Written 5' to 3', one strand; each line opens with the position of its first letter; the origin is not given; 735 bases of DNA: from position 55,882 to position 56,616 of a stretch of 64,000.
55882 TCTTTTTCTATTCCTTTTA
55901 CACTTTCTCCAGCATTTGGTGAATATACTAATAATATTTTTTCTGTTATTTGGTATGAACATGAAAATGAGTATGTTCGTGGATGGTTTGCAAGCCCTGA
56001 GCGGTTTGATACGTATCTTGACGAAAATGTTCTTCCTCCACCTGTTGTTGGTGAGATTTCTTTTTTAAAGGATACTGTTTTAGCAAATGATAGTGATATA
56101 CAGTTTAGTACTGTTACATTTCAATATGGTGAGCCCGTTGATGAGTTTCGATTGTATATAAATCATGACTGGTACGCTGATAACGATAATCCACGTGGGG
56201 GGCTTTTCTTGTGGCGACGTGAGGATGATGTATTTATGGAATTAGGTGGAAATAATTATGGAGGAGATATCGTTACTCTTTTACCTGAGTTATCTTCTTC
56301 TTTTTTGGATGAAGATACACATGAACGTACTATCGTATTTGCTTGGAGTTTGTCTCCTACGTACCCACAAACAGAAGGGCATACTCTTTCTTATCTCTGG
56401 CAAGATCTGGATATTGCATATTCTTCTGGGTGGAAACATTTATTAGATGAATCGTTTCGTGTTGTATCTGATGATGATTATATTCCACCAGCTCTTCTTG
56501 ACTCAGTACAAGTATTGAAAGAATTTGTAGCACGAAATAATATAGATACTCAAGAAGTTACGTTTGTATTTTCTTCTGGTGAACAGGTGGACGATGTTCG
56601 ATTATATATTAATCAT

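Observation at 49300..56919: CAP-domain protein, membrane metallophosphoesterase and a 1796-aa secreted giant with three tandem C-terminal ~150-aa repeats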

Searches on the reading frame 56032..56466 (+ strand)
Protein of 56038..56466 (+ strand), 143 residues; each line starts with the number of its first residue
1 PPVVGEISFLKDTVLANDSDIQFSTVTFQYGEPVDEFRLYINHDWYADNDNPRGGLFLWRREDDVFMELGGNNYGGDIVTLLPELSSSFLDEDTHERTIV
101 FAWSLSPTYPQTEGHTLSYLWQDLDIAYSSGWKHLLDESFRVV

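Call 18: search_protein_families(library=pfam, proteins=[window:56038-56466:+], max_evalue=10)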
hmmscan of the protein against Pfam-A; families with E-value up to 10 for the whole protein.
window:56038-56466:+ (143 aa): 0 families

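Call 23: search_protein_representatives(alignment_id=A1)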
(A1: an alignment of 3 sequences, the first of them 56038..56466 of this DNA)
Query: 3 sequences, 144 profile positions. Proteins with E-value up to 0.001 (for the whole library): 44; up to 1e-10: 32; up to 1e-30: 13. The best 44 are listed.
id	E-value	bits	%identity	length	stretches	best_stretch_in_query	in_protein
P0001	5.0e-204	685.0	-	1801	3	2-144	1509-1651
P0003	2.5e-72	258.0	-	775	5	5-137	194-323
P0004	5.3e-66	237.5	-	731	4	2-137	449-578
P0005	4.1e-62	224.9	-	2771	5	1-125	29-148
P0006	4.1e-61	221.6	-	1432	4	2-136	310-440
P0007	5.0e-56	205.1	-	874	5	5-127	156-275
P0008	5.8e-53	195.2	-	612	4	7-134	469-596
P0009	5.3e-47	175.8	-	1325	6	5-125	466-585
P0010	6.8e-46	172.2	-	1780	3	5-140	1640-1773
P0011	3.2e-44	166.8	-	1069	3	2-137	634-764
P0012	1.0e-40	155.4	-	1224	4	2-135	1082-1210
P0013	2.1e-39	151.2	-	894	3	5-133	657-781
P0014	2.1e-33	131.7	-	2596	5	2-125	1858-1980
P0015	1.1e-29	119.6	-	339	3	3-136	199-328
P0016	1.4e-29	119.4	-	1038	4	4-125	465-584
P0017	9.6e-28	113.4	-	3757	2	2-134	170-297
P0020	2.0e-21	92.9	-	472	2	5-142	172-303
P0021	4.1e-21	91.9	-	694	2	3-138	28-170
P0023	1.4e-17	80.5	-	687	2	7-138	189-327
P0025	4.8e-17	78.7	-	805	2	12-144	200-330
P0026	3.2e-16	76.0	-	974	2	5-126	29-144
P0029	1.8e-13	67.1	-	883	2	8-138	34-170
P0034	2.8e-10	56.8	-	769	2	34-141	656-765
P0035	2.1e-09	53.9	-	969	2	11-143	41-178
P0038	1.4e-07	48.1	-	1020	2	7-135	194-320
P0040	2.2e-06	44.1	-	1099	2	3-124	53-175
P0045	2.8e-04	37.3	-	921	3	7-107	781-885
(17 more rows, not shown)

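Call 29: find_homologous_proteins(query=A2, max_evalue=0.001)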
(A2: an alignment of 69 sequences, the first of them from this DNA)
Query A2 (69 sequences): 609 candidates shared short words with the query, none scored E <= 0.001.

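Call 30: search_solved_structures(query=A2, max_evalue=10, show_alignments=2)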
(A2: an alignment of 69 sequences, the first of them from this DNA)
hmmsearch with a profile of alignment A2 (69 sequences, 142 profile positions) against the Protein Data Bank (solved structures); distinct sequences matched with E-value up to 10: 3.
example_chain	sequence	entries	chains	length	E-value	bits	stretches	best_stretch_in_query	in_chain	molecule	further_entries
6tpl_A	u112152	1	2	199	0.00015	24.5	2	3-44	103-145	Intimin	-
2yrl_A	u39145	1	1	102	0.51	13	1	74-129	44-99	KIAA1837 protein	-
1f00_I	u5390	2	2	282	0.88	12.2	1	5-46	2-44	INTIMIN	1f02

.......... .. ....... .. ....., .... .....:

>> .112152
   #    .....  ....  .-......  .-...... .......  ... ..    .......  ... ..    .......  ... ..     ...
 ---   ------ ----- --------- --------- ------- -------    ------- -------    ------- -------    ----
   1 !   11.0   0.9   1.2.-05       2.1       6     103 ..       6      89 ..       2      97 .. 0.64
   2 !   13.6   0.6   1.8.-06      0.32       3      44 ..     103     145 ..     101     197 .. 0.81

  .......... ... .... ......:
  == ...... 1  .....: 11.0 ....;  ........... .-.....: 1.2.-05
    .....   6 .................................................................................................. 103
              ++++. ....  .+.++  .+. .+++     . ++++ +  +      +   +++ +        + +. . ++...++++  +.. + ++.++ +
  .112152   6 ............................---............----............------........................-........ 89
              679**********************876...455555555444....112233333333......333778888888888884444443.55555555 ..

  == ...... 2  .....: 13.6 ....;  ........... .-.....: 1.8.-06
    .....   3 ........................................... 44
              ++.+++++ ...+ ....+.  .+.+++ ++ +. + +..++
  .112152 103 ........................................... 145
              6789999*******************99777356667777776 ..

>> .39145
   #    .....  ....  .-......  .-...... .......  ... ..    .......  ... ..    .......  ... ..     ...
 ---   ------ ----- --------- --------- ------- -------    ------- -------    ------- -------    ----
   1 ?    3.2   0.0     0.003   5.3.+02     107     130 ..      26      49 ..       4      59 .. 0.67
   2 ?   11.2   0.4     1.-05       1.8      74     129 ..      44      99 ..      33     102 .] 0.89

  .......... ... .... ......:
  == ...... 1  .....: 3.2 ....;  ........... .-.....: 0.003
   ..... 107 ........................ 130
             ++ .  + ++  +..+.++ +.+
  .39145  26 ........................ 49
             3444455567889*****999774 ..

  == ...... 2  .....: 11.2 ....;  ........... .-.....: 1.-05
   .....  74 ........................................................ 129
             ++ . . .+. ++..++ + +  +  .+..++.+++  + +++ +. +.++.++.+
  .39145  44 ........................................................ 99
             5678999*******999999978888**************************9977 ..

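Call 32: search_protein_families(library=pfam, proteins=[P0010, P0014, P0009, P0011, P0021, P0026, P0034, P0004], max_evalue=0.01)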
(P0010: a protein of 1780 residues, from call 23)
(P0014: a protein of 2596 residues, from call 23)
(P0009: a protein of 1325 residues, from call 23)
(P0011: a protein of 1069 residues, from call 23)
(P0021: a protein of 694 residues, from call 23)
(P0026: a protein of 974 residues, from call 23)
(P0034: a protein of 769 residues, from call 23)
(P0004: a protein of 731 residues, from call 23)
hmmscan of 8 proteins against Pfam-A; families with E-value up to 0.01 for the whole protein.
P0010 (1780 aa): 4 families
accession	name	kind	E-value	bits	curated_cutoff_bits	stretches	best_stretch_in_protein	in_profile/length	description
PF13517.12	FG-GAP_3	-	2e-34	118.4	26.9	5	764-825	1-60/61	FG-GAP-like repeat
PF07593.17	UnbV_ASPIC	-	4.6e-14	52.5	23.4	1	1144-1214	1-66/68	ASPIC and UnbV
PF01839.29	FG-GAP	-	6.1e-10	39.2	22.1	1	808-837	2-29/37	FG-GAP repeat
PF21955.1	CarG-like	-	0.007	16.9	28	1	926-975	4-52/144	Carbapenem resistance protein CarG-like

P0014 (2596 aa): 2 families
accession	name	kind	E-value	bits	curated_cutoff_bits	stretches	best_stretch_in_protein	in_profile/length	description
PF17957.7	Big_7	-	1.8e-05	25.8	24.1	0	1871-1902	7-41/70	Bacterial Ig domain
PF07705.17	CARDB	-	8.3e-05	23.2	22.7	1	559-607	1-49/101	CARDB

P0009 (1325 aa): 0 families

P0011 (1069 aa): 2 families
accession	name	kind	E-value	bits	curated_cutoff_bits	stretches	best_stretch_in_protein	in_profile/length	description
PF00082.27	Peptidase_S8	-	1.5e-20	74.1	21.8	1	232-484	37-286/288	Subtilase family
PF01483.27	P_proprotein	-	2.5e-06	28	21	1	543-619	6-81/86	Proprotein convertase P-domain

P0021 (694 aa): 0 families

P0026 (974 aa): 4 families
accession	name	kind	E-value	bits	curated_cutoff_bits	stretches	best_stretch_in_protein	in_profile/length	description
PF00041.27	fn3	-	3.7e-11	43.5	25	1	321-396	14-82/84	Fibronectin type III domain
PF25059.1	FN3_DSCAM-DSCAML_C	-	5.7e-07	30.2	39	1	333-393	15-75/89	DSCAM/DSCAML C-terminal Fn3-like domain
PF18981.6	InlK_D3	-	4.1e-05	24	25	0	941-972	42-73/75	Internalin K domain (D3/D4)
PF03629.24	SASA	-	0.00018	21.7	24.8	1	478-630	85-225/226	Carbohydrate esterase, sialic acid-specific acetylesterase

P0034 (769 aa): 1 family
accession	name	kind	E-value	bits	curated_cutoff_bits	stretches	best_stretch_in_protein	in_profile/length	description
PF22544.2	HYDIN_VesB_CFA65-like_Ig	-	5.6e-05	23.7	25.5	1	379-471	14-98/100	HYDIN/CFA65/VesB-like, Ig-like domain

P0004 (731 aa): 4 families
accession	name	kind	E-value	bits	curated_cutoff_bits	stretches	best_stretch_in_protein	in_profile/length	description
PF24784.1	Temptin_C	-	4e-08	34.1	27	1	31-105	8-85/98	Temptin C-terminal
PF11617.13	Cu-binding_MopE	-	5.4e-06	27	27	1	127-149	8-30/30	Putative metal-binding motif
PF06016.17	Reovirus_L2_8th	-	6.1e-05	23.5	27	0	426-452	13-39/66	Reovirus core-spike protein lambda-2 (L2), C-terminal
PF15285.11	BH3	-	0.003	17.8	25.5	0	281-290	10-19/25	Beclin-1 BH3 domain, Bcl-2-interacting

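Call 36: predict_structure(alignment_id=A2)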
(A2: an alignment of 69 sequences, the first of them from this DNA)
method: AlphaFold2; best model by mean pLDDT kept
length: 143 residues; sequences in the alignment: 69
mean_pLDDT: 95.0   pTM: 0.89
mean pLDDT of the five models: 95.0, 94.8, 94.7, 94.5, 94.0
residues with pLDDT >= 90: 131; 70-90: 10; 50-70: 2; < 50: 0
segments of 3 or more residues with pLDDT < 50: none
pLDDT, mean of each block of 10 residues (from residue 1): 91 97 98 98 87 92 98 95 98 98 98 94 97 92 91
secondary structure, 60 per line:
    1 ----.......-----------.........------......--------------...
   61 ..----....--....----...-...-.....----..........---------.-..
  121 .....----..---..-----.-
elements in order: E5-11 E23-31 E38-43 E58-62 E67-70 H73-76 E81-83 E89-93 E98-107 E119-125

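Call 41: find_encoding_contigs(protein=P0014, flank=10000, max_places=3)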
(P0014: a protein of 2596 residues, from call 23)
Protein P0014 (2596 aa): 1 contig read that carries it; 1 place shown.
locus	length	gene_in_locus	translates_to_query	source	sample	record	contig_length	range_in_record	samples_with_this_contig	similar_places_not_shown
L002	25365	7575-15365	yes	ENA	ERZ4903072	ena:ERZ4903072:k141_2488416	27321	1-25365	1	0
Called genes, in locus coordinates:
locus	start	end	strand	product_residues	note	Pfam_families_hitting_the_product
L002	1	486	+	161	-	?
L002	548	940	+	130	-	PF09997:DUF2238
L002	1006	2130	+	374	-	PF13200:DUF4015, PF14871:GHL6 (weak)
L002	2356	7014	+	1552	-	PF01841:Transglut_core (weak), PF14436:EndoU_bacteria (weak)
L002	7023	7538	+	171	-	-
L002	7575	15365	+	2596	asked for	-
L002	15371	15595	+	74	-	-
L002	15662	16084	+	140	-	-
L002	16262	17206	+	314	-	PF00398:RrnaAD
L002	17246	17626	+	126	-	-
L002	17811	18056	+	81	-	PF21748:UPF0150 (weak), PF15919:HicB_lk_antitox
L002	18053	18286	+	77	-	PF07927:HicA_toxin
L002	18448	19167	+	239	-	-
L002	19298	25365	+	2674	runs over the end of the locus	?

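Call 42: find_encoding_contigs(protein=P0010, flank=10000, max_places=3)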
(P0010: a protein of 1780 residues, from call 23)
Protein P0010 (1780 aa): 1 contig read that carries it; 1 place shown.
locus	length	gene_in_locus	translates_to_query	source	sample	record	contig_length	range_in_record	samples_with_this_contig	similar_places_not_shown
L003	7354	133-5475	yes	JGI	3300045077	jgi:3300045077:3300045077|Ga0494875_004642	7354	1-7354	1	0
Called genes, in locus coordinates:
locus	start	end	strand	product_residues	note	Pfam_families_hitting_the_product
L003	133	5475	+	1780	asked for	PF01839:FG-GAP (faint), PF13517:FG-GAP_3, PF07593:UnbV_ASPIC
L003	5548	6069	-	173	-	-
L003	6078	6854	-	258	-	-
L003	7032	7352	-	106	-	?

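Call 62: list_cluster_members(proteins=[P0006, P0007, P0008, P0012, P0013, P0016, P0017, P0020, P0034, P0045])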
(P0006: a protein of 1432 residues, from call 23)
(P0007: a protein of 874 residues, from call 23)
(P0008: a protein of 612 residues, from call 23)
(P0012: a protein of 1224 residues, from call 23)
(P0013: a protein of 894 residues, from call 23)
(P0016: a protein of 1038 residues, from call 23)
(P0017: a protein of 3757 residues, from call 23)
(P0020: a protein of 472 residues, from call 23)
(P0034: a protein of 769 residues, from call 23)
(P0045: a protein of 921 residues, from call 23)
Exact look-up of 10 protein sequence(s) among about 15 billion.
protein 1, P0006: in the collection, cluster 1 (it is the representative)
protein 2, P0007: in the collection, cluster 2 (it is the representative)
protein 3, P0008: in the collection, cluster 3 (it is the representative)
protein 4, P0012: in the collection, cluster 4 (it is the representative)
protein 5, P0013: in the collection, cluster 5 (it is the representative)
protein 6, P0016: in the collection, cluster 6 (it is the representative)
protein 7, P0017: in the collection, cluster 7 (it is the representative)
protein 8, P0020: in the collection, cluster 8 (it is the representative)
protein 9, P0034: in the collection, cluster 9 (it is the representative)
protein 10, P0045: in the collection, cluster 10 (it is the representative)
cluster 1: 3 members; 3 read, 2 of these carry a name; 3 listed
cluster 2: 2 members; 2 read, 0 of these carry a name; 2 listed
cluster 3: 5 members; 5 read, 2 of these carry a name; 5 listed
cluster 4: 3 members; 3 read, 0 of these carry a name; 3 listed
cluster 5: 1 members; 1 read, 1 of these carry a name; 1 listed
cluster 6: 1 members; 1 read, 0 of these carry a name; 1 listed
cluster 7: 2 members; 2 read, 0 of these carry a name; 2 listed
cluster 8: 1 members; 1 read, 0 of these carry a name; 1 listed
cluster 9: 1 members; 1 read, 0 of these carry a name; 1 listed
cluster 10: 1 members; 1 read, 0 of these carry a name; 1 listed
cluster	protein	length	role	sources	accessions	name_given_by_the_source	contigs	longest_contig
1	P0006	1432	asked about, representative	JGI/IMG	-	hypothetical protein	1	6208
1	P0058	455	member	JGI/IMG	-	hypothetical protein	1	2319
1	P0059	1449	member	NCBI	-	-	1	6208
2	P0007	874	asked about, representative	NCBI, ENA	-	-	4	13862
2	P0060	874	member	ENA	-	-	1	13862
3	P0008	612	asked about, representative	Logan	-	-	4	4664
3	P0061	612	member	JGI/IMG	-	hypothetical protein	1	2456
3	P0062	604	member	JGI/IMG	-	hypothetical protein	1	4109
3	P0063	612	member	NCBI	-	-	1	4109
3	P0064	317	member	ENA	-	-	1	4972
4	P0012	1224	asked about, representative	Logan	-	-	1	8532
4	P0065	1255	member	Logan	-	-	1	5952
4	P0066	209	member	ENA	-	-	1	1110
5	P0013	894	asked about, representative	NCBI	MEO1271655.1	MAG: hypothetical protein AAFX99_26480, partial [Myxococcota bacterium]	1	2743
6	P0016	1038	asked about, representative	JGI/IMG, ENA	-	-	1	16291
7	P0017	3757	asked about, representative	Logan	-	-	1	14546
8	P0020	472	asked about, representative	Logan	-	-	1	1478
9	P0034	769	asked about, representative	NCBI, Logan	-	-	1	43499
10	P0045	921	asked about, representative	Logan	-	-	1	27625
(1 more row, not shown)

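Call 66: search_protein_families(library=pfam, proteins=[P0005, P0006, P0007, P0012, P0013, P0016, P0023, P0003], max_evalue=0.001)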
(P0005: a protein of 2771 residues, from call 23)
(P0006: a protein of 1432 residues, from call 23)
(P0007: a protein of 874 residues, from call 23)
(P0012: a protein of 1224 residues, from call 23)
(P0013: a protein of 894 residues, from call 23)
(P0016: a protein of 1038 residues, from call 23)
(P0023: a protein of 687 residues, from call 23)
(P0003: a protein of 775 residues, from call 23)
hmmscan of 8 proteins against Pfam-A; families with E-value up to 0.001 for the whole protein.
P0005 (2771 aa): 9 families
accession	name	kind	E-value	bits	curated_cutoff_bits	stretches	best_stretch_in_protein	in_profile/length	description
PF25023.1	TEN_YD-shell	-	7e-38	130.7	50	1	1781-2614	19-866/909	Teneurin YD-shell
PF25021.1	TEN_NHL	-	9.6e-36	123.9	27.1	3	1489-1541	128-178/357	Teneurin NHL domain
PF05593.20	RHS_repeat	-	1.4e-31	108.6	22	2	2103-2139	1-37/38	RHS Repeat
PF01436.27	NHL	-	7.5e-24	83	20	2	1558-1584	1-27/28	NHL repeat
PF25020.1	TTR_TEN1-4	-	3.4e-12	46.6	27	1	902-982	3-83/86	Teneurin TTR-like domain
PF24329.1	FN-plug_TEN1-4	-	2.7e-06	28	27.8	1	1270-1335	5-71/86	Teneurin 1-4, FN-plug domain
PF08450.18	SGL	-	3.3e-06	27.3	26.3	0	1515-1591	147-216/246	SMP-30/Gluconolactonase/LRE-like region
PF06739.17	SBBP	-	6.6e-05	23.2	20.5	0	1561-1575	15-29/38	Beta-propeller repeat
PF13715.12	CarbopepD_reg_2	-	0.00074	19.9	32.2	0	908-973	1-65/88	CarboxypepD_reg-like domain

P0006 (1432 aa): 4 families
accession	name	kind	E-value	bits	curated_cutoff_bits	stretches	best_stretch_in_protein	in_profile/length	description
PF13540.12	RCC1_2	-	6.8e-39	131.1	22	6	795-823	2-30/30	Regulator of chromosome condensation (RCC1) repeat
PF25390.1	WD40_RLD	-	3.6e-23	82.9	150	2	751-914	86-291/363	RCC1-like domain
PF01839.29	FG-GAP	-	1.3e-15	57.3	22.1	1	1174-1201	2-37/37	FG-GAP repeat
PF13517.12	FG-GAP_3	-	2.4e-11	44.5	26.9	1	1181-1240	1-60/61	FG-GAP-like repeat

P0007 (874 aa): 3 families
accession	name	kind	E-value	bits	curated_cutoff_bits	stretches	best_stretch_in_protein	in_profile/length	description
PF24784.1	Temptin_C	-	3.5e-07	31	27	1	69-104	50-86/98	Temptin C-terminal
PF09134.16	Invasin_D3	-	0.00026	21.9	33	0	157-183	5-31/98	Invasin, domain 3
PF11617.13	Cu-binding_MopE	-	0.00076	20.1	27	1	124-147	7-30/30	Putative metal-binding motif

P0012 (1224 aa): 1 family
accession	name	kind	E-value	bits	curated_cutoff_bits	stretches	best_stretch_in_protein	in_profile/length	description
PF00082.27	Peptidase_S8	-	3.1e-20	73.1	21.8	1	199-489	2-273/288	Subtilase family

P0013 (894 aa): 1 family
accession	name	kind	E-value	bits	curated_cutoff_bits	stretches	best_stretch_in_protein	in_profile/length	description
PF02412.23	TSP_3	-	0.00025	21.1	25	1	842-873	2-33/36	Thrombospondin type 3 repeat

P0016 (1038 aa): 0 families

P0023 (687 aa): 0 families

P0003 (775 aa): 0 families
